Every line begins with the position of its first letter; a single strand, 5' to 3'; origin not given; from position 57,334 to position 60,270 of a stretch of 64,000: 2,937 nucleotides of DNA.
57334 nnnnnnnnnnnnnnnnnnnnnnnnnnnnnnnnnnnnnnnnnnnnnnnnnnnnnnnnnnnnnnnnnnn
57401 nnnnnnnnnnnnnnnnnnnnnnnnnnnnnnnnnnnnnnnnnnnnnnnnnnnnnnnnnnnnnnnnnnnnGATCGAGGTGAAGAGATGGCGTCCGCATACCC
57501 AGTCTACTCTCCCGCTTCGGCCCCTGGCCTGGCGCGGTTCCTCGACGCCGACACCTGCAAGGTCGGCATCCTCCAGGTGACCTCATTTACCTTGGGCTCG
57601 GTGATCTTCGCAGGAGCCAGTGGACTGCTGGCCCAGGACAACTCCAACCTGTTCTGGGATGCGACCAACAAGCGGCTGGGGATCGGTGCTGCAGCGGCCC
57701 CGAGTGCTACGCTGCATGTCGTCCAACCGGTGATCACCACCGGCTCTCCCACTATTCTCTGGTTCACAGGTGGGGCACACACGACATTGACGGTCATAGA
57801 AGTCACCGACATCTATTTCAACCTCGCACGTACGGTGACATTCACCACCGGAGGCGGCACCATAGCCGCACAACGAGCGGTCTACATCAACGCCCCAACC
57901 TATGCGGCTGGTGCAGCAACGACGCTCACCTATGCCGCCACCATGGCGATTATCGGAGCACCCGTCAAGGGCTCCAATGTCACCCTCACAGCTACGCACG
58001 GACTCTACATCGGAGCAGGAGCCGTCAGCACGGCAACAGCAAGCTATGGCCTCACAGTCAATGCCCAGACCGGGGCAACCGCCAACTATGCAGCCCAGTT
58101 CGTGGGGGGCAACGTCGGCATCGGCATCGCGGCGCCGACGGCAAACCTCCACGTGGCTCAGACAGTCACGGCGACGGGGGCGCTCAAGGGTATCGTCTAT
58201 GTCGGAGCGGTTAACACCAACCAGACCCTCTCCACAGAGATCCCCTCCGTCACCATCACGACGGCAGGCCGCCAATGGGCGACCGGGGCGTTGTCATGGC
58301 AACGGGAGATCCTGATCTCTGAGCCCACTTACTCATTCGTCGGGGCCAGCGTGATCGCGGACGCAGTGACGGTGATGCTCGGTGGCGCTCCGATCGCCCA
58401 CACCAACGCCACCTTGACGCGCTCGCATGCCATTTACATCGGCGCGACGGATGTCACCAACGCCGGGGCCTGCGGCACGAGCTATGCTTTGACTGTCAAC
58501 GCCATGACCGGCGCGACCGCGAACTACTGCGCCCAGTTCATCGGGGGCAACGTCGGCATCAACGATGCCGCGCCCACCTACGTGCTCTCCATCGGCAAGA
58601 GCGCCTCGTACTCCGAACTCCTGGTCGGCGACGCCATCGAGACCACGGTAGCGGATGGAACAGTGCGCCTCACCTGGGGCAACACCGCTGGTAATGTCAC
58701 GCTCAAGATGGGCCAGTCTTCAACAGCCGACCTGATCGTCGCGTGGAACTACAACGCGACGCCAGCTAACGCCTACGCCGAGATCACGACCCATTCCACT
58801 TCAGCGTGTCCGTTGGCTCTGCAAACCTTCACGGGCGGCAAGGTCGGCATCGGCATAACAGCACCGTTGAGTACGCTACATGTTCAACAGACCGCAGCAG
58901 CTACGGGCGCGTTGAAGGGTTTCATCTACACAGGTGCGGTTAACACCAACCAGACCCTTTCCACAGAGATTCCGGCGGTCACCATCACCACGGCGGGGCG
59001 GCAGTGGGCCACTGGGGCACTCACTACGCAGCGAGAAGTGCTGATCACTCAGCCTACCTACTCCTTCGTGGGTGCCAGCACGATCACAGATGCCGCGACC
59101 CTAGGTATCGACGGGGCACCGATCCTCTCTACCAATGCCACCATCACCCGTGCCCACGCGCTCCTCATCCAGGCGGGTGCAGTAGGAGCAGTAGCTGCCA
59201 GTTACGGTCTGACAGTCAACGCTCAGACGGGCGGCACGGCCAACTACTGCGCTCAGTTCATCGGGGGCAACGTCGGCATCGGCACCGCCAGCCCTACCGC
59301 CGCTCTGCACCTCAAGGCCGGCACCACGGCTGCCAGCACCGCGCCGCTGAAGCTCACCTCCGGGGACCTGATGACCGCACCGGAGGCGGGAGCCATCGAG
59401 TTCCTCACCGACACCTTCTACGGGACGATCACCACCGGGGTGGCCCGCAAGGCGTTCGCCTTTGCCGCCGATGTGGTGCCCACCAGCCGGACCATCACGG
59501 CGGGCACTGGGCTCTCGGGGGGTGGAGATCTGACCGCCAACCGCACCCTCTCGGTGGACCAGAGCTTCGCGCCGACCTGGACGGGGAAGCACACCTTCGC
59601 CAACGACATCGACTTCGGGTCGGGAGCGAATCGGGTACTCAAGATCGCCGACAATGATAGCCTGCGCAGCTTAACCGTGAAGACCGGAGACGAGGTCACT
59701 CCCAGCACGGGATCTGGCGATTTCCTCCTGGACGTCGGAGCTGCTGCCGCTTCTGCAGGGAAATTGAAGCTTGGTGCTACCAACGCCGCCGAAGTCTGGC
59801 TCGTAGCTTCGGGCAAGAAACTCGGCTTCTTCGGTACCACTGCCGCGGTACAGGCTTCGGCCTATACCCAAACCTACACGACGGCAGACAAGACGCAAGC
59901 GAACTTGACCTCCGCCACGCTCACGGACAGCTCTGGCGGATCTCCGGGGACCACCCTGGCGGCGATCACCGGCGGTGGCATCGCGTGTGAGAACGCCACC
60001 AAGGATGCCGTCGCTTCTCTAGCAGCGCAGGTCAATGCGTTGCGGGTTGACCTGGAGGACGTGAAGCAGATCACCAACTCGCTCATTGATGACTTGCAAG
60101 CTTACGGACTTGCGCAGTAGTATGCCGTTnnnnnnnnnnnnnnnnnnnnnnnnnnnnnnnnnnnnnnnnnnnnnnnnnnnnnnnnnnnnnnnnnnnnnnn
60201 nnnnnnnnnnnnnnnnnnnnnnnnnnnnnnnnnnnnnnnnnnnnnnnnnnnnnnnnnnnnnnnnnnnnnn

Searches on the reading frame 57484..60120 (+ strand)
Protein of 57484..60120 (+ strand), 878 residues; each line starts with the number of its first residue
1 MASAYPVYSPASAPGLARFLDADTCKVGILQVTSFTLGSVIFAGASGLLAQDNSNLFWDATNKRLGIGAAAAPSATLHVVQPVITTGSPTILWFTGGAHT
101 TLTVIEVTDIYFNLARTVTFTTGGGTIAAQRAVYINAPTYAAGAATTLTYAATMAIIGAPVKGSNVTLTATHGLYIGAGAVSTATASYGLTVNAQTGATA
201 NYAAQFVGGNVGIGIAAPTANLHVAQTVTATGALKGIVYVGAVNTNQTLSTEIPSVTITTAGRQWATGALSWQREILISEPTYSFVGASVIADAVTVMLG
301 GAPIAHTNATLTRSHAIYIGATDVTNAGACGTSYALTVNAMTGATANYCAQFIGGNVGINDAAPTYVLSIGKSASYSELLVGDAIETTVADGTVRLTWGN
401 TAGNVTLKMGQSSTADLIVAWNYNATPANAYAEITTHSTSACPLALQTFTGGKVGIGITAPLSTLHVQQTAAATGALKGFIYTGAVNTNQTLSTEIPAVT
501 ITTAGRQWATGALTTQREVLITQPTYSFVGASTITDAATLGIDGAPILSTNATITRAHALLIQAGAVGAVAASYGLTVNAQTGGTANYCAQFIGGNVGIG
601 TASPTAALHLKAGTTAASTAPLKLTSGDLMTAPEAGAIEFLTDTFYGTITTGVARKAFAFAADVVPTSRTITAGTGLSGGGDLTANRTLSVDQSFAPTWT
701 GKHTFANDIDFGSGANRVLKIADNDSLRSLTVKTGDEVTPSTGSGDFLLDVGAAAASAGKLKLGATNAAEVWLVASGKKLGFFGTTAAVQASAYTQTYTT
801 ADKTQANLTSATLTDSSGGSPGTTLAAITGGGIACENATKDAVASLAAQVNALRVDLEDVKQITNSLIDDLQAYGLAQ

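Call 13: search_protein_families(library=pfam, max_evalue=0.01, proteins=[window:57484-60120:+])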
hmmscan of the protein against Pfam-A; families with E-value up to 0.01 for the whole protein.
window:57484-60120:+ (878 aa): 0 families

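Call 18: search_protein_families(library=phrogs, max_evalue=0.001, proteins=[window:57484-60120:+])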
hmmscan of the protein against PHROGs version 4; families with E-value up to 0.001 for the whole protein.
window:57484-60120:+ (878 aa): 0 families

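Call 85: search_dna_similar(query=window:57484-60120:+, collection=phages, mode=protein, max_rows=8, max_evalue=0.001)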
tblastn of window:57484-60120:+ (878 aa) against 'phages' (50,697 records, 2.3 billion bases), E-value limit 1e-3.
Records with a match: 33; places in all: 34; records where one place covers at least 80% of the query: 0.
Best place of each record, by identity: 80-90% 3; 60-80% 15; <60% 15.
By first word of the organism name: Gordonia 20; Pseudomonas 11; uncultured 2.
By host as written in the record: Gordonia terrae 3612 18; - 5; Pseudomonas aeruginosa PAO1 5; Pseudomonas aeruginosa 3; Gordonia terrae CAG3 2.
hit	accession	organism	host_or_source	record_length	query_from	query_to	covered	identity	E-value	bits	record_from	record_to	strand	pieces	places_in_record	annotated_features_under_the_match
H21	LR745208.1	uncultured phage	metagenomic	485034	83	563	35%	37.2%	1e-5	106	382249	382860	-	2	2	record has no annotation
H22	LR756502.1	uncultured phage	metagenomic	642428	242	563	28%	36.8%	7e-8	123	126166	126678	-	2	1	record has no annotation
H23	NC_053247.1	Gordonia Phage Zitch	Gordonia terrae 3612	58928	594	691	11%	42.9%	9e-4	49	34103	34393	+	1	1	41: minor tail protein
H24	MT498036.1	Gordonia Phage Zitch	Gordonia terrae 3612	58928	594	691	11%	42.9%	9e-4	49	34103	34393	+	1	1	41: minor tail protein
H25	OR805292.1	Pseudomonas phage Cassandra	Pseudomonas aeruginosa PAO1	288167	663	721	7%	48.4%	2e-4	51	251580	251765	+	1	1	hypothetical protein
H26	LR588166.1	Pseudomonas phage vB_PaeM_MIJ3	-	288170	663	721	7%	48.4%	2e-4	51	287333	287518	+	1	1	none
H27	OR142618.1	Pseudomonas phage Callisto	Pseudomonas aeruginosa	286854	663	721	7%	48.4%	2e-4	51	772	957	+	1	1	hypothetical protein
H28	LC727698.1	Pseudomonas phage sp. 30-3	Pseudomonas aeruginosa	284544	663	721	7%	48.4%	2e-4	51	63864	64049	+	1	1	hypothetical protein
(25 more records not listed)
